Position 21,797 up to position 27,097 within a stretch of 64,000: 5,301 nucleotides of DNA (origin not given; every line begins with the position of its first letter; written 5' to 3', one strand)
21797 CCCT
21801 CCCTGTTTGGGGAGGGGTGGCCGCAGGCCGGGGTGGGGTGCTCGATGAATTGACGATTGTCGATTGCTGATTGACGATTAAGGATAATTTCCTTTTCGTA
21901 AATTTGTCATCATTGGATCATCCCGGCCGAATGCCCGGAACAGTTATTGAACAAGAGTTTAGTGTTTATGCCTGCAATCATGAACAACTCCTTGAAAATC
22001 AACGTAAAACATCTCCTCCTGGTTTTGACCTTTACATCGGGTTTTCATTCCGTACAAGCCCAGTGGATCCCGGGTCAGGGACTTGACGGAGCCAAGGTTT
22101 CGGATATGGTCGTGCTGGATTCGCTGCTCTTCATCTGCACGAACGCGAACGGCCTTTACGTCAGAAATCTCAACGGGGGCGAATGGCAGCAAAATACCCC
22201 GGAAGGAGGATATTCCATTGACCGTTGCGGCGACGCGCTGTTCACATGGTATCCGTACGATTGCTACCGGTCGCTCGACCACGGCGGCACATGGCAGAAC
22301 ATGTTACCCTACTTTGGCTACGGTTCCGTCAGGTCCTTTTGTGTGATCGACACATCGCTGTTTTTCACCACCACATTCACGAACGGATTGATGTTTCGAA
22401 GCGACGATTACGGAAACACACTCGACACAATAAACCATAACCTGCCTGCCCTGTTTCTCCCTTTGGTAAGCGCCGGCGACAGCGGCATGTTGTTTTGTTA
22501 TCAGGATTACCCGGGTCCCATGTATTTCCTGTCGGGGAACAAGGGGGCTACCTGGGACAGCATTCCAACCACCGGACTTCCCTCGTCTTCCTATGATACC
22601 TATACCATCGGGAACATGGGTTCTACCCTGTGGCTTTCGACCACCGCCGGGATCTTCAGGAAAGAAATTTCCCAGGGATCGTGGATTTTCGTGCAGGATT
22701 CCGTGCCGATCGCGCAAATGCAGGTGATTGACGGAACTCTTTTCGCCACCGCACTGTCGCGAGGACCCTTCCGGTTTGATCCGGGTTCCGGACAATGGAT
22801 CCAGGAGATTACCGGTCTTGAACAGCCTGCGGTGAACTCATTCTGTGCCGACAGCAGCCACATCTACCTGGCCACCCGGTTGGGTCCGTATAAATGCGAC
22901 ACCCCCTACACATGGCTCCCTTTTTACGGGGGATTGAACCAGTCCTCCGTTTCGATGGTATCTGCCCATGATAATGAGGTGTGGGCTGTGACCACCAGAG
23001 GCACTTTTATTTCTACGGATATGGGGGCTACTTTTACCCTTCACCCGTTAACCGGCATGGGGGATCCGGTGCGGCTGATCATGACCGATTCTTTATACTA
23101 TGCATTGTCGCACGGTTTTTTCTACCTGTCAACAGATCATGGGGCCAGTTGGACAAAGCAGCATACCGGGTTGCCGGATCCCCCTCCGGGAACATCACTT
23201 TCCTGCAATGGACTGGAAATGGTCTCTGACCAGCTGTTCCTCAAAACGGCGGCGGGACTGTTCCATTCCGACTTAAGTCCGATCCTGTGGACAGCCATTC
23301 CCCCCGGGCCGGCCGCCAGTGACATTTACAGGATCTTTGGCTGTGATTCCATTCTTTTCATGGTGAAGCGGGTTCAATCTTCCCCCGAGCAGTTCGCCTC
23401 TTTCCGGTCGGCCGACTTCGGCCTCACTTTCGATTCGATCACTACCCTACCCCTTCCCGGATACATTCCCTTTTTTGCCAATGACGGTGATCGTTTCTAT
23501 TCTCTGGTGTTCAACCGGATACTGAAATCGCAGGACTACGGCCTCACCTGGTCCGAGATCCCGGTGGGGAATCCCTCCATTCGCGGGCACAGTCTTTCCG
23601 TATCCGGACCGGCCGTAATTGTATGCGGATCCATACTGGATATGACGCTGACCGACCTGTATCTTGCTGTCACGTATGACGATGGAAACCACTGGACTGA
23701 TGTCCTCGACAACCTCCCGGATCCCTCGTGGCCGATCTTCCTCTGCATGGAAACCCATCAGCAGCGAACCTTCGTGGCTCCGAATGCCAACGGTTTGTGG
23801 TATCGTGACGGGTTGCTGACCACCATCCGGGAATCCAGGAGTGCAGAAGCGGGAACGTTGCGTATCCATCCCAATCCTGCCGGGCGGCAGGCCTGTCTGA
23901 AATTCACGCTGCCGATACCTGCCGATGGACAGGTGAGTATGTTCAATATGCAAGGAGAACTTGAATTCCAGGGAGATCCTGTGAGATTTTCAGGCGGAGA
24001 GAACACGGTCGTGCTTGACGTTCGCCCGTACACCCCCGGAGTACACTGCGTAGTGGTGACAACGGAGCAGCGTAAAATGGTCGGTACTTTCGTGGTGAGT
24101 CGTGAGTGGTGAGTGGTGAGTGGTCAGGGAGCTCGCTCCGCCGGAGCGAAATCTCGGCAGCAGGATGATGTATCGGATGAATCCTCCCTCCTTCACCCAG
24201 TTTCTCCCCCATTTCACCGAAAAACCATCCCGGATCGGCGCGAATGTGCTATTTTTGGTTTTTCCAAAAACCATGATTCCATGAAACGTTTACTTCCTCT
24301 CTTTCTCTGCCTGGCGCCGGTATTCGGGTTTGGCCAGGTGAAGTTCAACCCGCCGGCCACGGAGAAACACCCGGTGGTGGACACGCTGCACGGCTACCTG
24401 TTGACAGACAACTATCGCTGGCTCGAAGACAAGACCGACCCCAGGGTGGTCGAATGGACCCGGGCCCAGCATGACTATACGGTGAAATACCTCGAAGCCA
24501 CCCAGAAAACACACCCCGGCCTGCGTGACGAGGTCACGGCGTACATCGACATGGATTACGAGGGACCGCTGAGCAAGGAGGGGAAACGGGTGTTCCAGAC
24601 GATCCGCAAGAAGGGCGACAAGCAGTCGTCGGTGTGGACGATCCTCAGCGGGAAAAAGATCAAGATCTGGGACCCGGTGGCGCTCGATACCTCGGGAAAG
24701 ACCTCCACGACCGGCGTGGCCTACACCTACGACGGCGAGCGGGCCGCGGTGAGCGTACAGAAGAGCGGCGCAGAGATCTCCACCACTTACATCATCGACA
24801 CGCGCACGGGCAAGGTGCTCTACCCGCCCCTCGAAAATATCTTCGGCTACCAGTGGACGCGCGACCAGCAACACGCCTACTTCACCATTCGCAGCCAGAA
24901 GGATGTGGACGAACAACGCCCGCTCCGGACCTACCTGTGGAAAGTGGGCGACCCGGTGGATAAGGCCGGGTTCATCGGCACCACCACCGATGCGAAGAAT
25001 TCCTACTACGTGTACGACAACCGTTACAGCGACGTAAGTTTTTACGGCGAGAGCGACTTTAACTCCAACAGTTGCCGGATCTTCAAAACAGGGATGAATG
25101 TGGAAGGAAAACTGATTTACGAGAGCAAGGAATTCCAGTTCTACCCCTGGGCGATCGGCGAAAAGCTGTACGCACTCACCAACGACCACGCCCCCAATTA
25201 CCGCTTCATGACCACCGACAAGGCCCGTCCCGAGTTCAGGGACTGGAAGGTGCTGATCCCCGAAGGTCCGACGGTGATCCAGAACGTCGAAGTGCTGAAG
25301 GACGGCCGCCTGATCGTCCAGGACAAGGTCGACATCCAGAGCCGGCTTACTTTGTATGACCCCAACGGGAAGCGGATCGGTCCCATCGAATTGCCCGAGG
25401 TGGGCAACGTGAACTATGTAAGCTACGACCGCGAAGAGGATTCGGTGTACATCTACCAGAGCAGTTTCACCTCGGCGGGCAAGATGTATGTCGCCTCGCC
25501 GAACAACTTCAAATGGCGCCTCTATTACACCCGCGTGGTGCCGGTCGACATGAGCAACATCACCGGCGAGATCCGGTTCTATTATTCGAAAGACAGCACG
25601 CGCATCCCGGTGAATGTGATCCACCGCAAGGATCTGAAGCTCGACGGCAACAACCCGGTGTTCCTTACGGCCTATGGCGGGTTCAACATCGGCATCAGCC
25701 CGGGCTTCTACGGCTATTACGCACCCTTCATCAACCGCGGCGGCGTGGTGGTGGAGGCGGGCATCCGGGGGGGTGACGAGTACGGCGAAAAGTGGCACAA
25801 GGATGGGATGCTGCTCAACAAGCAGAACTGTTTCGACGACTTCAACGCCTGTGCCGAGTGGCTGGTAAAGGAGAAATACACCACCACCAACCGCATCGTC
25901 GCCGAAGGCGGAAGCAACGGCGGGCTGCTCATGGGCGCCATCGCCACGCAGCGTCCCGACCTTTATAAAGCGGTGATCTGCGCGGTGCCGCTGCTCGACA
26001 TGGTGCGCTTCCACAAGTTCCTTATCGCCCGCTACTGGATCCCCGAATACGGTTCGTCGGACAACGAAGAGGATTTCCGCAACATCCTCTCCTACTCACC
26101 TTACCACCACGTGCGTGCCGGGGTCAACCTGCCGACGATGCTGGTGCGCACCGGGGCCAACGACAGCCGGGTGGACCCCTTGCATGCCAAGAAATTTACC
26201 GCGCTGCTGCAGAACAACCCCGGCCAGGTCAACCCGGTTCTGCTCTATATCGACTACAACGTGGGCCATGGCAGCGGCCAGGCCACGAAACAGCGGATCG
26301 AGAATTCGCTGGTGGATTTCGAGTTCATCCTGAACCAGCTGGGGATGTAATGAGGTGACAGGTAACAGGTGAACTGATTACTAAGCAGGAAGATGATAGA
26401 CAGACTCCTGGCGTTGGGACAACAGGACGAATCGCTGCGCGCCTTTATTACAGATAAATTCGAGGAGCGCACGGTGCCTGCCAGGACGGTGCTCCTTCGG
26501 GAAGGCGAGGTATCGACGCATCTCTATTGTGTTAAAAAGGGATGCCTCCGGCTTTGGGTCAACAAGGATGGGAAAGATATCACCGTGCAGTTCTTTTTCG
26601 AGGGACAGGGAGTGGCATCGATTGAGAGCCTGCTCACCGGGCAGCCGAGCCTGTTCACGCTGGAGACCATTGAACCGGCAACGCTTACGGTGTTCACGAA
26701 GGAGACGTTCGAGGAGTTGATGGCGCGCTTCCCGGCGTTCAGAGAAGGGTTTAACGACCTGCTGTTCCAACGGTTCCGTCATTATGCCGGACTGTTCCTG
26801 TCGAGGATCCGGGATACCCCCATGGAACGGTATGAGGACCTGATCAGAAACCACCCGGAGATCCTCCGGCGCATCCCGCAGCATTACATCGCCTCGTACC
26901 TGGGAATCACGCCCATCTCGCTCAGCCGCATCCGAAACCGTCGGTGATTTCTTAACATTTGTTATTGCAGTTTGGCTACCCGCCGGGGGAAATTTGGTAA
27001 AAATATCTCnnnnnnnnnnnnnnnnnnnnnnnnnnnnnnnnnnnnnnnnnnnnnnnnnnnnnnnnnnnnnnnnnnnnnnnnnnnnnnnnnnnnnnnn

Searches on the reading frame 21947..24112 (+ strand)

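Call 20: search_protein_families(library=pfam, proteins=[window:21947-24112:+], max_evalue=0.001)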
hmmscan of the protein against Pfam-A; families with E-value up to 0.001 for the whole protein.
window:21947-24112:+ (721 aa): 3 families
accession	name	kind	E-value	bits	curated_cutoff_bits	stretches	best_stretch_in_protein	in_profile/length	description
PF15902.12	Sortilin-Vps10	-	6.8e-07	28.9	33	0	106-204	3-110/446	Sortilin, neurotensin receptor 3,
PF15899.11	BNR_6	-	4.4e-06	26.7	27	0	486-498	2-14/14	BNR-Asp box repeat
PF02012.26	BNR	-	0.00014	21.8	27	0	393-404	1-12/12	BNR/Asp-box repeat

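Call 34: search_protein_families(library=ncbifam, proteins=[window:21947-24112:+], max_evalue=0.0001)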
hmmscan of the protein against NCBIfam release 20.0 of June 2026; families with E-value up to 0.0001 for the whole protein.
window:21947-24112:+ (721 aa): 1 family
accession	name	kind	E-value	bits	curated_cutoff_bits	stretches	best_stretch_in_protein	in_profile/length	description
NF045728.1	glycosyl_F510_1955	equivalog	9.4e-18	64.4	175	2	322-407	126-215/246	F510_1955 family glycosylhydrolase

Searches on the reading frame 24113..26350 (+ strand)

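Call 20: search_protein_families(library=pfam, proteins=[window:24113-26350:+], max_evalue=0.001)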
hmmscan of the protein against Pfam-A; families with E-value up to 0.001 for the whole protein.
window:24113-26350:+ (745 aa): 2 families
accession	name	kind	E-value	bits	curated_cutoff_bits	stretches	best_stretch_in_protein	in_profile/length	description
PF00326.27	Peptidase_S9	-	7.5e-52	176.3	22.6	1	538-744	9-211/213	Prolyl oligopeptidase family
PF02897.21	Peptidase_S9_N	-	1.3e-44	153.1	24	1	80-466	1-406/414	Prolyl oligopeptidase, N-terminal beta-propeller domain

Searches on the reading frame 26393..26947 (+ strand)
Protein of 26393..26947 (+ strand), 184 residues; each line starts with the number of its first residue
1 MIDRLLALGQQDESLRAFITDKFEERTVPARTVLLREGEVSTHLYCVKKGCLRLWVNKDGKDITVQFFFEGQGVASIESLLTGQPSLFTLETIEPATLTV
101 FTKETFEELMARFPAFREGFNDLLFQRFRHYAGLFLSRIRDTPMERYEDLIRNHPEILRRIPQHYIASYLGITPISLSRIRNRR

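Call 20: search_protein_families(library=pfam, proteins=[window:26393-26947:+], max_evalue=0.001)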
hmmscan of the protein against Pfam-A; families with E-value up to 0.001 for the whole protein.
window:26393-26947:+ (184 aa): 1 family
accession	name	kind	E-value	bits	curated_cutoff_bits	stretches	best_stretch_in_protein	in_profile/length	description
PF00027.35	cNMP_binding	-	3.2e-15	56.3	27.5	1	26-112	2-88/89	Cyclic nucleotide-binding domain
